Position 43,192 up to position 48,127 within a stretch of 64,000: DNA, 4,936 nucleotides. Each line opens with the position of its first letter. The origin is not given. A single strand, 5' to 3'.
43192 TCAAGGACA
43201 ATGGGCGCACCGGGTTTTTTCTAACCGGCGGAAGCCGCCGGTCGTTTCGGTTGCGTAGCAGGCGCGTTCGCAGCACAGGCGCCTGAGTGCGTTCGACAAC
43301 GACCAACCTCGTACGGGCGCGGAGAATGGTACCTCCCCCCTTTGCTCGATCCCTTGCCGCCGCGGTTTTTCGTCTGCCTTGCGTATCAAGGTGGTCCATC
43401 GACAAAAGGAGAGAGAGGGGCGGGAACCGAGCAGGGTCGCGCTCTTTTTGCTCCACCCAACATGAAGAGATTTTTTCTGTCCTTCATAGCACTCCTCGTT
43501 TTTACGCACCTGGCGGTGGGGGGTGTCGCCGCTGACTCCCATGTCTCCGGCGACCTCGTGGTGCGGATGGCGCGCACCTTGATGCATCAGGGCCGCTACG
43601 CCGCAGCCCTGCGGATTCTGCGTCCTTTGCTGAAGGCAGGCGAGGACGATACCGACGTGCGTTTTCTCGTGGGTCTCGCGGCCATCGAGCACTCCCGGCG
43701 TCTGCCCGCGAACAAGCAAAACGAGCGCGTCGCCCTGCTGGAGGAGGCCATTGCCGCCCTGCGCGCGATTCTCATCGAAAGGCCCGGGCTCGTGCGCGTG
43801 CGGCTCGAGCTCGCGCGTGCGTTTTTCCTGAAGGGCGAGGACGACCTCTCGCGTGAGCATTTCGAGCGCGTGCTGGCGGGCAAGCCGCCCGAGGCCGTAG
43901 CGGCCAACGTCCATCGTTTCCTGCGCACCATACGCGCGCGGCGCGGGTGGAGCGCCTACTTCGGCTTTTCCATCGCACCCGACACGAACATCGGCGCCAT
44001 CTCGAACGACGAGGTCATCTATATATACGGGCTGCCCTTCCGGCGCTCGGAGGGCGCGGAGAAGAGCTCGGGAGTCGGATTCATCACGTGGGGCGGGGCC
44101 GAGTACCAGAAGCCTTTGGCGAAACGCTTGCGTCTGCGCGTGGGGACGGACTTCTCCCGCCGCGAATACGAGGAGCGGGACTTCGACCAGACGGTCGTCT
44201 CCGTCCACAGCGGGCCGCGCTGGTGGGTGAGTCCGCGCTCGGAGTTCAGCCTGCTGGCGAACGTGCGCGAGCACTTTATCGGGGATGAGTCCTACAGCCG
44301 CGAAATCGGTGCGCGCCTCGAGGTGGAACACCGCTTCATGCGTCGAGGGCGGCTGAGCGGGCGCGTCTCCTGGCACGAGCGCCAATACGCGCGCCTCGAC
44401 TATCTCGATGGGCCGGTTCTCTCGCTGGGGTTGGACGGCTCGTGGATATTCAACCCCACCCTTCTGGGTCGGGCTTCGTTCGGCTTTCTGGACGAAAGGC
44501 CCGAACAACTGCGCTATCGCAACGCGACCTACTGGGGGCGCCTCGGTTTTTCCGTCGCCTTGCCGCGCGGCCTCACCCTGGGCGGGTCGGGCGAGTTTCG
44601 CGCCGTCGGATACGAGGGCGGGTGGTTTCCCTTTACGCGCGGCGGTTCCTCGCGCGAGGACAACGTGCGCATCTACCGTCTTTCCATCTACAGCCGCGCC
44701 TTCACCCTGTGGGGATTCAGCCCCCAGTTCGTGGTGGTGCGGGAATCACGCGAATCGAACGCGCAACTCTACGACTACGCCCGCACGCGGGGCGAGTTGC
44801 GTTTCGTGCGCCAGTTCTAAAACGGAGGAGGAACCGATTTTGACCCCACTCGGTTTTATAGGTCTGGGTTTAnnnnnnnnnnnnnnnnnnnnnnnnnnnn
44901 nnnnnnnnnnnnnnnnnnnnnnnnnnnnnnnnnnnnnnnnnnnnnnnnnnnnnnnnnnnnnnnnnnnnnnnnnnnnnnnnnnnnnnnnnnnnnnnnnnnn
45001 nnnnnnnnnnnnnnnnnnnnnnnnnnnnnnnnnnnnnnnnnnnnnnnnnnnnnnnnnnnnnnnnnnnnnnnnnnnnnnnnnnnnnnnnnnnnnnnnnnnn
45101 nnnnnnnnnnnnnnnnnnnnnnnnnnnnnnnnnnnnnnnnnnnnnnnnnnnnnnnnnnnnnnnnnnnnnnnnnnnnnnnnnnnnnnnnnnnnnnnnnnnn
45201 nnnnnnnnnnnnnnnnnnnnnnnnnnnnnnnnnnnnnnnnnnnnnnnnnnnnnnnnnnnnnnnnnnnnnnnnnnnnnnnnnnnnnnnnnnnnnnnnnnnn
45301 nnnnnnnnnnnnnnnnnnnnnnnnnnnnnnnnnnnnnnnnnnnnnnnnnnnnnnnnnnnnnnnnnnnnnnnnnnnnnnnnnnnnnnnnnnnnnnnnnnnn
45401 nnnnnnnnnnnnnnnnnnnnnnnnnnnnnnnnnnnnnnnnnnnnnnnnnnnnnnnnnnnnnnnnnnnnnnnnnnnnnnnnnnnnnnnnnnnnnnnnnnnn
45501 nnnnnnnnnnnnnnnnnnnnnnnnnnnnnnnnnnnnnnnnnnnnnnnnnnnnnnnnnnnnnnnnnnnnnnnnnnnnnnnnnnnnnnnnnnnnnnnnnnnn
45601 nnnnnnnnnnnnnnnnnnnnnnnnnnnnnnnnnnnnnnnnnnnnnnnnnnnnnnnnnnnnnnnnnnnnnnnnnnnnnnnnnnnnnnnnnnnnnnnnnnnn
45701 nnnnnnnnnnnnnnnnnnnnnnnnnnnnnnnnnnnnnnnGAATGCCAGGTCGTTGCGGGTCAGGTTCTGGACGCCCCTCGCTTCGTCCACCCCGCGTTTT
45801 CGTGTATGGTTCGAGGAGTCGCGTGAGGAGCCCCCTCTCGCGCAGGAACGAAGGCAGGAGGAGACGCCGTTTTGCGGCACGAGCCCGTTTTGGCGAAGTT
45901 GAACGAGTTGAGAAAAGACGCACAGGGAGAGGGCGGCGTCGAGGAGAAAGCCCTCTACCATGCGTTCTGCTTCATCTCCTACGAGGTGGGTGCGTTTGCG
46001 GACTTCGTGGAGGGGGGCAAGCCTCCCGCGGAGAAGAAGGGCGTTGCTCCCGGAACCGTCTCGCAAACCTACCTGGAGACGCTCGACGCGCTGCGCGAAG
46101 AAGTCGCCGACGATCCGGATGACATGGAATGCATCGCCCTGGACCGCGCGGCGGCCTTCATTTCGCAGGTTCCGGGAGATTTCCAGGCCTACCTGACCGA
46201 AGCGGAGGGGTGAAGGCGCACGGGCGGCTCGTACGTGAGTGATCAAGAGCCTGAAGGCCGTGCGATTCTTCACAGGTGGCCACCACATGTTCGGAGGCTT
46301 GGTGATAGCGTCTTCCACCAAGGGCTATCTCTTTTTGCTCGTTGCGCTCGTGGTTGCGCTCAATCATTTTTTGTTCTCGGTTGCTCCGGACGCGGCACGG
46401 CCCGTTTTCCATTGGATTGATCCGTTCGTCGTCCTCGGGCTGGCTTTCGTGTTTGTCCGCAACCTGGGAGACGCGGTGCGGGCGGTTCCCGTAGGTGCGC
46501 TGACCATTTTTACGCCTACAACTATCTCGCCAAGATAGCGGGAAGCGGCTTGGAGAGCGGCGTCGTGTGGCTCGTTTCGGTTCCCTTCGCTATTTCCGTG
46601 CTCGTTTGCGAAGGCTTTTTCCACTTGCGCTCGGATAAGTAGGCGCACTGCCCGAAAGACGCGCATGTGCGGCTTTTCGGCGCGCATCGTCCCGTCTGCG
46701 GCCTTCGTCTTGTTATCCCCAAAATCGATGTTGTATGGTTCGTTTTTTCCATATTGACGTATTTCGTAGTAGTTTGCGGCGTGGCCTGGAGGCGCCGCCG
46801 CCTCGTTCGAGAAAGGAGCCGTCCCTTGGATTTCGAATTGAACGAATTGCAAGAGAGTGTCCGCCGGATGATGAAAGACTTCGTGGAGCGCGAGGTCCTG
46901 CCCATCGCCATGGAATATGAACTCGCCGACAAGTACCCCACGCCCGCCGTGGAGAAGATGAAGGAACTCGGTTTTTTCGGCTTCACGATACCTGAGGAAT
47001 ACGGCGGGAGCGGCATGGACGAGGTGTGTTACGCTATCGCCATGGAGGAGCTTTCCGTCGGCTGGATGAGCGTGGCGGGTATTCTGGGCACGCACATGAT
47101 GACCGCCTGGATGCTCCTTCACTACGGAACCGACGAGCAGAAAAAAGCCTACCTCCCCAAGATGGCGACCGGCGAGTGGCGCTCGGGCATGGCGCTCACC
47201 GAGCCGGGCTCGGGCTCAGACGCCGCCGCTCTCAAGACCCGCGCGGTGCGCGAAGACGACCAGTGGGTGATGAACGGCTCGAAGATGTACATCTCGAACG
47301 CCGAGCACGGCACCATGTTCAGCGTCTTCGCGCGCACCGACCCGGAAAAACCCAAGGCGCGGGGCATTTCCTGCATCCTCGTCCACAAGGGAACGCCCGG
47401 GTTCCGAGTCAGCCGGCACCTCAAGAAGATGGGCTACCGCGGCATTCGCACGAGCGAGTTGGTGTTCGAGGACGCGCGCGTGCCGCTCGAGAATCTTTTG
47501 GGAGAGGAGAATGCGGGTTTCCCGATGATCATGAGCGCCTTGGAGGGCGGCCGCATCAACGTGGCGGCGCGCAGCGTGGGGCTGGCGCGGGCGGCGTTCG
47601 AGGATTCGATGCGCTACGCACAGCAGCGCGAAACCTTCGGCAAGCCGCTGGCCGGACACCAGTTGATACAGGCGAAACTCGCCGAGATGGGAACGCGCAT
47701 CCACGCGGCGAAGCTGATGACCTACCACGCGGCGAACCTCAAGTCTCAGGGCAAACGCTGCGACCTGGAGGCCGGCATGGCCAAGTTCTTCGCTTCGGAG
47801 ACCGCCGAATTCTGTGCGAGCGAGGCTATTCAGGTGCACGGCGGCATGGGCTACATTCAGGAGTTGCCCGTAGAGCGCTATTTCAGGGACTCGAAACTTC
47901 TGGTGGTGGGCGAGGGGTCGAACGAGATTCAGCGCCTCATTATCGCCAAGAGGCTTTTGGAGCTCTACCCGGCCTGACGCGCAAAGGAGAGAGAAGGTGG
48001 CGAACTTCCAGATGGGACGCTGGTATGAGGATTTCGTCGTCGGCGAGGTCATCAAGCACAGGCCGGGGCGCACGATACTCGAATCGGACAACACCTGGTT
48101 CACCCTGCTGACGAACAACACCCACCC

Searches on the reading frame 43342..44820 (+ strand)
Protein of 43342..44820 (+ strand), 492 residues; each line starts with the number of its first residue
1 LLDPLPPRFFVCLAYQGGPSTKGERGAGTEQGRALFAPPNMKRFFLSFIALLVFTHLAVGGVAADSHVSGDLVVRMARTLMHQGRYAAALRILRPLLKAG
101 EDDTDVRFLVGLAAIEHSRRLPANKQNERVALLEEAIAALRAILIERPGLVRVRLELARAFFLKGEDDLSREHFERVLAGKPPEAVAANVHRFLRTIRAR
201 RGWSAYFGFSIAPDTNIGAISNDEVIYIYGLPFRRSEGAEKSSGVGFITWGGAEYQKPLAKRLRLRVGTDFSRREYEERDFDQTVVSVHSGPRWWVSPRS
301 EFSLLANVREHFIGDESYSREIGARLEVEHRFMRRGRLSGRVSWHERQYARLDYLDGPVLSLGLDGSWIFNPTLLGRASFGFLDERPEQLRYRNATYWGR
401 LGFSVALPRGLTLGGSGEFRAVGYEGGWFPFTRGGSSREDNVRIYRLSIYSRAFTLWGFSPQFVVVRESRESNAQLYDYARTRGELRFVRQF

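Call 30: search_protein_families(library=pfam, proteins=[window:43342-44820:+], max_evalue=0.00001)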
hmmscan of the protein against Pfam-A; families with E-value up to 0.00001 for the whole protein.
window:43342-44820:+ (492 aa): 6 families
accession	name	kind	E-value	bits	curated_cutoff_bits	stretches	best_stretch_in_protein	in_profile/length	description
PF04575.19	SlipAM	-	3.8e-18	66.5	22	1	203-492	1-288/288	Surface lipoprotein assembly modifier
PF14559.12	TPR_19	-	9e-11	42.4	25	0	69-107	24-62/68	Tetratricopeptide repeat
PF13432.12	TPR_16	-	3.3e-08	34.2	32.7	0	75-117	2-44/65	Tetratricopeptide repeat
PF24575.1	TPR_Slam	-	2.5e-06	28.3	35.2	0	133-172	63-102/104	Surface lipoprotein assembly modifier, N-terminal TPR repeats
PF13428.12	TPR_14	-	5.4e-06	27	23.5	0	73-109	4-40/44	Tetratricopeptide repeat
PF13424.12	TPR_12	-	7.4e-06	26.5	30.1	0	131-180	24-74/77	Tetratricopeptide repeat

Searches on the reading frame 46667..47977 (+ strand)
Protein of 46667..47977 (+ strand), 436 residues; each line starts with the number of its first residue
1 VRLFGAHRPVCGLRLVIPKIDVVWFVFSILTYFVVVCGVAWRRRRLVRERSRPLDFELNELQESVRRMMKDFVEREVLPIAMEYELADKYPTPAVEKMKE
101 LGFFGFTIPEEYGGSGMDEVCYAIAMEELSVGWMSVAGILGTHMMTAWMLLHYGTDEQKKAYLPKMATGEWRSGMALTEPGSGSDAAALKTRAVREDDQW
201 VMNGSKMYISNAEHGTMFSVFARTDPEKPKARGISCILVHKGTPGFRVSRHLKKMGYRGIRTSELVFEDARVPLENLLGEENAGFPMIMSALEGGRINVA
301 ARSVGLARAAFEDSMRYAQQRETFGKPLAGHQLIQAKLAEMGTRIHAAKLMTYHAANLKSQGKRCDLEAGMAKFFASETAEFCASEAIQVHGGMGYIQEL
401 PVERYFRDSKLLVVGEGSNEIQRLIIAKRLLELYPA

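Call 30: search_protein_families(library=pfam, proteins=[window:46667-47977:+], max_evalue=0.00001)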
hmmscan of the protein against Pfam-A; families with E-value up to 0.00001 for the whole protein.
window:46667-47977:+ (436 aa): 4 families
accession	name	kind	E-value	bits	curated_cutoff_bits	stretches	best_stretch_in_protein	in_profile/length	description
PF00441.29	Acyl-CoA_dh_1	-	2.5e-51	174.2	22.4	1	282-431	1-150/150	Acyl-CoA dehydrogenase, C-terminal domain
PF02771.21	Acyl-CoA_dh_N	-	1.3e-36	125.8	22.9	1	60-170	2-113/113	Acyl-CoA dehydrogenase, N-terminal domain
PF02770.24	Acyl-CoA_dh_M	-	3.4e-28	98.1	33.3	1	175-269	2-96/97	Acyl-CoA dehydrogenase, middle domain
PF08028.16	Acyl-CoA_dh_2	-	5.1e-22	79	22.7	1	299-409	3-123/134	Acyl-CoA dehydrogenase, C-terminal domain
